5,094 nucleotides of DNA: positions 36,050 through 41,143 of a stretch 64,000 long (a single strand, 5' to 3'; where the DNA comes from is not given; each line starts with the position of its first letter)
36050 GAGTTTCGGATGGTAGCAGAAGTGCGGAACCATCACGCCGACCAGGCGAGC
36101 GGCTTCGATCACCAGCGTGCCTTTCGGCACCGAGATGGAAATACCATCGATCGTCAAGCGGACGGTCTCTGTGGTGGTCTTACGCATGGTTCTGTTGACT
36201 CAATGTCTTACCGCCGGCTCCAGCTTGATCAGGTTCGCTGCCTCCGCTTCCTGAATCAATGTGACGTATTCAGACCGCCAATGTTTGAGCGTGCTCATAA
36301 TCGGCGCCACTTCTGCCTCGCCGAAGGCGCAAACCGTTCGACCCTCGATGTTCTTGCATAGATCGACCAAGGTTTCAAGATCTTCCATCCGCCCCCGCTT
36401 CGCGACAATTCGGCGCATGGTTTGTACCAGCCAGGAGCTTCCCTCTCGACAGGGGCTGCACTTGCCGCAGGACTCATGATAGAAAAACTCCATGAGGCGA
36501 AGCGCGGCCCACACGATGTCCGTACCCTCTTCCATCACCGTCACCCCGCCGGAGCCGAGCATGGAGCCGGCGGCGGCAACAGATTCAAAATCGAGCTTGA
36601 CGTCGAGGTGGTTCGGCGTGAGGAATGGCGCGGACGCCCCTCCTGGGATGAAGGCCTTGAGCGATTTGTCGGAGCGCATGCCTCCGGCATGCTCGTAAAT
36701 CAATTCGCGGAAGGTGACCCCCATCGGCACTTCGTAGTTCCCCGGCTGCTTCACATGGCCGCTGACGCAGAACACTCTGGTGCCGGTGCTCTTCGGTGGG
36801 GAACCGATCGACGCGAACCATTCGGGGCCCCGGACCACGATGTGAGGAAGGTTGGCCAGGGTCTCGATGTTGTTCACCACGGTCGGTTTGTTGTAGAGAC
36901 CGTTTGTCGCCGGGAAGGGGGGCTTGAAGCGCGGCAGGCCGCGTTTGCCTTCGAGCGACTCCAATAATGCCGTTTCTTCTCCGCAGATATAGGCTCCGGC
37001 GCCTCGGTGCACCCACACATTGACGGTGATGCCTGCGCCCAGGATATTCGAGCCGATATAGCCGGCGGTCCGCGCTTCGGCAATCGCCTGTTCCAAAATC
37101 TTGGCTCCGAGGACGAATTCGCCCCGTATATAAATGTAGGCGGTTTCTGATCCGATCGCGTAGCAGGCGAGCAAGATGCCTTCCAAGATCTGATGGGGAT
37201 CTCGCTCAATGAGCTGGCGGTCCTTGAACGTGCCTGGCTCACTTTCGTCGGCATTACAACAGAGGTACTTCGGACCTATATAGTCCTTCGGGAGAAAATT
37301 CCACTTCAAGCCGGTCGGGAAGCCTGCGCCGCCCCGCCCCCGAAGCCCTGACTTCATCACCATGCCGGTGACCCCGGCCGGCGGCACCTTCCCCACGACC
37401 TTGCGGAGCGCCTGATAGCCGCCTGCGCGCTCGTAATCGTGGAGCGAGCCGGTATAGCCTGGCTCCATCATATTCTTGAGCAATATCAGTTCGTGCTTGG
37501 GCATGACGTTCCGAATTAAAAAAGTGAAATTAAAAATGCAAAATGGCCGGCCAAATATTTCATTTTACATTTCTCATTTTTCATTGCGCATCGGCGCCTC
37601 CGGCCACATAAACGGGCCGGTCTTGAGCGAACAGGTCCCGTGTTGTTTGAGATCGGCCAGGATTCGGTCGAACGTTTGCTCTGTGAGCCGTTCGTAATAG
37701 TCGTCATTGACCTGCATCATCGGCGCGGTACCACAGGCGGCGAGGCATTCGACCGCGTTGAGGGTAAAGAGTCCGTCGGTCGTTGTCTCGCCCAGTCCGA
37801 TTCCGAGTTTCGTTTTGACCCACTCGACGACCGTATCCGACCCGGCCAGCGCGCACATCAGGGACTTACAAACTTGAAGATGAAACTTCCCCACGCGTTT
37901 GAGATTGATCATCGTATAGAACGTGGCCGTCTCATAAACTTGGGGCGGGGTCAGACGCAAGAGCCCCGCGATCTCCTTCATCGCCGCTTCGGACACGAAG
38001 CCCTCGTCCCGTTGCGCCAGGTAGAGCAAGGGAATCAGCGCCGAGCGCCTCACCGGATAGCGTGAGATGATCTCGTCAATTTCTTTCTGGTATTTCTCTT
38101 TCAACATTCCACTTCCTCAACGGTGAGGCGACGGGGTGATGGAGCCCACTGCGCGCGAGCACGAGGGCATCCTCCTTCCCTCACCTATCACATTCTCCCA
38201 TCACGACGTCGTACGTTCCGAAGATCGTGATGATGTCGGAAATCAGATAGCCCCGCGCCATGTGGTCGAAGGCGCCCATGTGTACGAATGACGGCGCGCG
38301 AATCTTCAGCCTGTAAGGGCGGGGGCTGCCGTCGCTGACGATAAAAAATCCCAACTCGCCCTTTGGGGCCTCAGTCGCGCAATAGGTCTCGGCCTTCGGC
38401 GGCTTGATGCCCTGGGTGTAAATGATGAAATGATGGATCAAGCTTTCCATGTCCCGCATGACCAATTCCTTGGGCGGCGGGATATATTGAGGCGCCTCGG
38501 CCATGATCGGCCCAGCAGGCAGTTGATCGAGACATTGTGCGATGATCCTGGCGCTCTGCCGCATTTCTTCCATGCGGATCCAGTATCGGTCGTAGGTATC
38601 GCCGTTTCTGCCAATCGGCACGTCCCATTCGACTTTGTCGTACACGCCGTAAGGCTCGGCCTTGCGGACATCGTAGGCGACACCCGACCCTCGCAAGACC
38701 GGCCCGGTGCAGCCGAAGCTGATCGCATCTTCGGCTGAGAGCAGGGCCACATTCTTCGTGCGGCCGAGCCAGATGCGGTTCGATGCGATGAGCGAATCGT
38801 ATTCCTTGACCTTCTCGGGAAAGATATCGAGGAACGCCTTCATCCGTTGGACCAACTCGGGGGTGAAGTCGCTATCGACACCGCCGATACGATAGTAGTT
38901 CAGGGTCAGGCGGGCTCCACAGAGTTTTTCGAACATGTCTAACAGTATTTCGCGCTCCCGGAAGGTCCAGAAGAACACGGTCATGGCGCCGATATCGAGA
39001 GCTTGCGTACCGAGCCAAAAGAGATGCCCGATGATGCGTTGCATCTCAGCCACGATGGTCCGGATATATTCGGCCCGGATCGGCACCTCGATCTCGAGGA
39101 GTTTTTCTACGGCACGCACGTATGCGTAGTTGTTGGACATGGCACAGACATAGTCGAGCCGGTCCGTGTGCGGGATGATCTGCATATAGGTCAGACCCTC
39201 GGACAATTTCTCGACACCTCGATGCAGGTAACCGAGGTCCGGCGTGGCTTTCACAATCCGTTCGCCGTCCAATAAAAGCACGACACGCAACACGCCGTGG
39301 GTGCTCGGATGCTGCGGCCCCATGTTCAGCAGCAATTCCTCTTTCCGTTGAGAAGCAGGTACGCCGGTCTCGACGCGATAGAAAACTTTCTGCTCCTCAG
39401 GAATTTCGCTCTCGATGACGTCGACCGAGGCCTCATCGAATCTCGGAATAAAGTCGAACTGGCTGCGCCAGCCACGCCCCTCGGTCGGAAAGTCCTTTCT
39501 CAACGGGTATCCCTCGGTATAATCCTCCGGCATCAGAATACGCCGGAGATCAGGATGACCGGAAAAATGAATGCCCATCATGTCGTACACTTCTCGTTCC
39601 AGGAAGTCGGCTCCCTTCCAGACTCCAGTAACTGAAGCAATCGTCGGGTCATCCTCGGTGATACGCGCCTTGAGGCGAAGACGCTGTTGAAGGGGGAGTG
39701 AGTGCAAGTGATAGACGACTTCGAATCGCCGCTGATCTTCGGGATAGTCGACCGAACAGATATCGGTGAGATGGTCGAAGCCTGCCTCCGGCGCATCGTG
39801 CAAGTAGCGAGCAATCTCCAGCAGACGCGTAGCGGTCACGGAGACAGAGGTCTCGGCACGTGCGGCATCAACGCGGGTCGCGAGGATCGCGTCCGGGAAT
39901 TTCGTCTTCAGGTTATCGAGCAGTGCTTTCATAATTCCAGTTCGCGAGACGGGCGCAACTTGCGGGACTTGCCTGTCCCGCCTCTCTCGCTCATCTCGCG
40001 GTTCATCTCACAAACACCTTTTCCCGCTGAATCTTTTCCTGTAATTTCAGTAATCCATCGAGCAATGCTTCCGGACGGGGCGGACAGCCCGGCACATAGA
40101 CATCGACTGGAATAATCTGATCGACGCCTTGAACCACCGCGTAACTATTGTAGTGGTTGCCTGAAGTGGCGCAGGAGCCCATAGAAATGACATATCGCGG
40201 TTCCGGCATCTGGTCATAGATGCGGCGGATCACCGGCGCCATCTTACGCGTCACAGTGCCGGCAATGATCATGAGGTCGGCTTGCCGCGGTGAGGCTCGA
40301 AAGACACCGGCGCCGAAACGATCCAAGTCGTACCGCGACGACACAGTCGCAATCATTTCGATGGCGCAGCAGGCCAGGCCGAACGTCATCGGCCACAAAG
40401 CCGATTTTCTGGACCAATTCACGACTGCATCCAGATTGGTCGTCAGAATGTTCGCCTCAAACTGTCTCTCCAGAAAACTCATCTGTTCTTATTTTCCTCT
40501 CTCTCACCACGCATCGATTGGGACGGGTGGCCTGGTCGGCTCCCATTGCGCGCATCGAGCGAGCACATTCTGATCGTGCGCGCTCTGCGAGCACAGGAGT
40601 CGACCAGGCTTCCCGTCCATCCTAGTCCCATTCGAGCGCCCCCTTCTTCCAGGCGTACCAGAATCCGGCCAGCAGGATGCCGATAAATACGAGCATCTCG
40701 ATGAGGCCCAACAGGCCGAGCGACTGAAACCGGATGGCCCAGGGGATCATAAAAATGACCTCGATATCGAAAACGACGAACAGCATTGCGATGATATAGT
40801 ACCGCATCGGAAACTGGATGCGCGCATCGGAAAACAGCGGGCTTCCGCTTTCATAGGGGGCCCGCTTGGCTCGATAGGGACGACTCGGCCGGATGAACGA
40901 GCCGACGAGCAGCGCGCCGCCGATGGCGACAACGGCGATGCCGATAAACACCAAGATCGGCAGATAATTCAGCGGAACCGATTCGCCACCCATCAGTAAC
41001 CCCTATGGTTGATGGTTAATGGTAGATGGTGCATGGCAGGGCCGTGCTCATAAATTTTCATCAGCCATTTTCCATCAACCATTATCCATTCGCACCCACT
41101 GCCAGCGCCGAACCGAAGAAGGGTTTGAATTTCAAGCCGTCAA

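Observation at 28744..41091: Periodic-arm hairpins (heptad arrays facing their complement) occupy most spacers of the nuo operon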

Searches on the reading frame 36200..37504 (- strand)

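Call 10: search_protein_families(library=ncbifam, proteins=[window:36200-37504:-], max_evalue=0.00001)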
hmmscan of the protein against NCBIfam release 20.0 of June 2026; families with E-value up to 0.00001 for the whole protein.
window:36200-37504:- (434 aa): 6 families
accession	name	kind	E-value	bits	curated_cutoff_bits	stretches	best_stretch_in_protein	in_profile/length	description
TIGR01959.1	nuoF_fam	equivalog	1.5e-182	606.6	558.65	1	17-415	10-408/410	NADH-quinone oxidoreductase subunit NuoF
NF010120.0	PRK13596.1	equivalog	3.2e-148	493.9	389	1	21-423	20-423/433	NADH-quinone oxidoreductase subunit NuoF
NF008436.0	PRK11278.1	equivalog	2.2e-133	445.4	749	1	21-422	27-431/448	NADH-quinone oxidoreductase subunit NuoF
TIGR01945.1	rnfC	subfamily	1.9e-11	43.1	245.95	1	42-128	121-205/435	RnfABCDGE type electron transport complex subunit C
TIGR04481.1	PR_assoc_PrdC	equivalog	1.2e-10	40.8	490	1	47-277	78-272/425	proline reductase-associated electron transfer protein PrdC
NF003454.1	PRK05035.1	equivalog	3.9e-10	38.8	345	1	45-144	126-222/556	electron transport complex subunit RsxC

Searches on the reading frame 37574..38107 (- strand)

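Call 10: search_protein_families(library=ncbifam, proteins=[window:37574-38107:-], max_evalue=0.00001)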
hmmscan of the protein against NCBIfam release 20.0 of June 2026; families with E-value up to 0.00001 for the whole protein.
window:37574-38107:- (177 aa): 9 families
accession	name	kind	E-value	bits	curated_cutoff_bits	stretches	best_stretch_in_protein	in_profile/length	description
NF005725.0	PRK07539.1-5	equivalog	7.6e-55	185.3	220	1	2-155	17-173/174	NADH-quinone oxidoreductase subunit NuoE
TIGR01958.1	nuoE_fam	subfamily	2e-53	180.5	142.4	1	9-154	1-148/148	NADH-quinone oxidoreductase subunit NuoE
NF005721.0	PRK07539.1-1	equivalog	1.5e-47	162.3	308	1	3-157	27-181/292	NADH-quinone oxidoreductase subunit NuoE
NF005723.0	PRK07539.1-3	equivalog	4e-41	140.5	226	1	1-154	1-157/158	NADH-quinone oxidoreductase subunit NuoE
NF005722.0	PRK07539.1-2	equivalog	1.7e-40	138.6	141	1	1-152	4-155/157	NADH-quinone oxidoreductase subunit NuoE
NF005724.0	PRK07539.1-4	equivalog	1.5e-39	136.3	280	1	5-164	21-181/240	NADH-quinone oxidoreductase subunit NuoE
NF009040.0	PRK12373.1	equivalog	1.4e-37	130.4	514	1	11-165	24-181/400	NADH-quinone oxidoreductase subunit E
NF004638.0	PRK05988.1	equivalog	8.9e-30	103.6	198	1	4-154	8-158/159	formate dehydrogenase subunit gamma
NF005747.0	PRK07571.1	equivalog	3.5e-29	101.7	224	1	5-155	20-170/173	bidirectional hydrogenase complex protein HoxE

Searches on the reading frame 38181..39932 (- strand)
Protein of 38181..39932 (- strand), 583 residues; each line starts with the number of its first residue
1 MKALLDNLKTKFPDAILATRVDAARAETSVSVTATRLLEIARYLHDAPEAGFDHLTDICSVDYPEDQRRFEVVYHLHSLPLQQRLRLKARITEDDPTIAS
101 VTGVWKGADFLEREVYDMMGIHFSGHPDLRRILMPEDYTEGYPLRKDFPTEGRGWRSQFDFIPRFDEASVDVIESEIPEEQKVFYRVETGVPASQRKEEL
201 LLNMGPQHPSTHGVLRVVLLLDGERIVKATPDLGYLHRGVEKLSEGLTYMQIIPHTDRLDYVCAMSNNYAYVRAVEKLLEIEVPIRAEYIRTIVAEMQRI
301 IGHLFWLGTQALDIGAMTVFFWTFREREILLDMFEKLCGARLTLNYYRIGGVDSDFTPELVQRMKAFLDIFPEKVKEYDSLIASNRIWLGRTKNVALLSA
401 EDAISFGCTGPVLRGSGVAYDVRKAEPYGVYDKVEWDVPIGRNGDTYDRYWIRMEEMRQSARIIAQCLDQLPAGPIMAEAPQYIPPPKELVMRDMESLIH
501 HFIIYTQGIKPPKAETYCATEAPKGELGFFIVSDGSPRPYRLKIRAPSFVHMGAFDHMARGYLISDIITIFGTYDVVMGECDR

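Call 11: search_protein_families(library=ncbifam, proteins=[window:38181-39932:-], max_evalue=0.00001)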
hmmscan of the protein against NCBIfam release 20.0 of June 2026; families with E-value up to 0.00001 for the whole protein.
window:38181-39932:- (583 aa): 23 families
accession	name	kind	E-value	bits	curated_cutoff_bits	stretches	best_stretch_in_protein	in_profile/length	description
TIGR01962.1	NuoD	equivalog_domain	1.5e-171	570.5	459.35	1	199-583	2-386/386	NADH dehydrogenase (quinone) subunit D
NF009808.0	PRK13292.1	equivalog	1.7e-171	571.9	1156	1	4-583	227-791/791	NADH-quinone oxidoreductase subunit B/C/D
NF004739.1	PRK06075.1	equivalog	9.2e-167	554.6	360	1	202-583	3-384/384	NADH-quinone oxidoreductase subunit D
NF008728.0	PRK11742.1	equivalog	1.1e-160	535.9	840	1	3-583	23-598/598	NADH-quinone oxidoreductase subunit C/D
NF008974.0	PRK12322.1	equivalog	4.7e-149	496.3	522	2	196-497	3-305/366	NADH-quinone oxidoreductase subunit D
NF005649.0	PRK07415.1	equivalog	2.2e-113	379.3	583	1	195-583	6-394/394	NAD(P)H-quinone oxidoreductase subunit H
NF040602.1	F420_dehyd_FpoD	exception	1.2e-103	347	600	1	196-583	4-372/372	F420H2 dehydrogenase subunit FpoD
NF004733.0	PRK06074.1-5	equivalog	1.4e-42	145.7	225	1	2-152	7-153/203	NADH-quinone oxidoreductase subunit C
TIGR01961.1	NuoC_fam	subfamily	5.2e-41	140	122.45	1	30-151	3-121/122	NADH (or F420H2) dehydrogenase, subunit C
NF005856.0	PRK07785.1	equivalog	9.3e-37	127.2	224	1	3-152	79-226/246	NADH-quinone oxidoreductase subunit C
NF005832.0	PRK07735.1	equivalog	1.3e-31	110.3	431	1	32-148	311-423/430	NADH-quinone oxidoreductase subunit C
NF004730.0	PRK06074.1-1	equivalog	1.4e-31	109.9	193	1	4-152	8-160/200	NADH-quinone oxidoreductase subunit C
NF040611.1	F420_dehyd_FpoC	exception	1.1e-30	106.7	220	1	2-148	4-146/158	F420H2 dehydrogenase subunit FpoC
NF004735.0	PRK06074.2-2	equivalog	5.1e-30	104.5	176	1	2-148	4-146/158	NADH-quinone oxidoreductase subunit C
NF006304.0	PRK08491.1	equivalog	4e-29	102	228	1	29-154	60-180/263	NADH-quinone oxidoreductase subunit C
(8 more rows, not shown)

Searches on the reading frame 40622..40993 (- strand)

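Call 11: search_protein_families(library=ncbifam, proteins=[window:40622-40993:-], max_evalue=0.00001)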
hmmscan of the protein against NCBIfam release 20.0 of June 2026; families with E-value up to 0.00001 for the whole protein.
window:40622-40993:- (123 aa): 5 families
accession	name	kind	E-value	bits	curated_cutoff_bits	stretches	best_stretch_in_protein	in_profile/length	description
NF005839.0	PRK07756.1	equivalog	1.7e-37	128.4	163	1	9-122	8-121/122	NADH-quinone oxidoreductase subunit A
NF005922.0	PRK07928.1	equivalog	4.8e-31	107.6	155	1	9-123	3-119/119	NADH-quinone oxidoreductase subunit A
NF006303.0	PRK08489.1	equivalog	1.1e-29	103.7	145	1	15-123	15-126/129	NAD(P)H-quinone oxidoreductase subunit 3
NF005022.0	PRK06432.1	equivalog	6.5e-17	61.9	164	1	45-122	72-149/151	NADH dehydrogenase subunit A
NF004729.0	PRK06073.1-5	equivalog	8.6e-06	25.8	94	0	8-106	12-113/134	NADH dehydrogenase subunit A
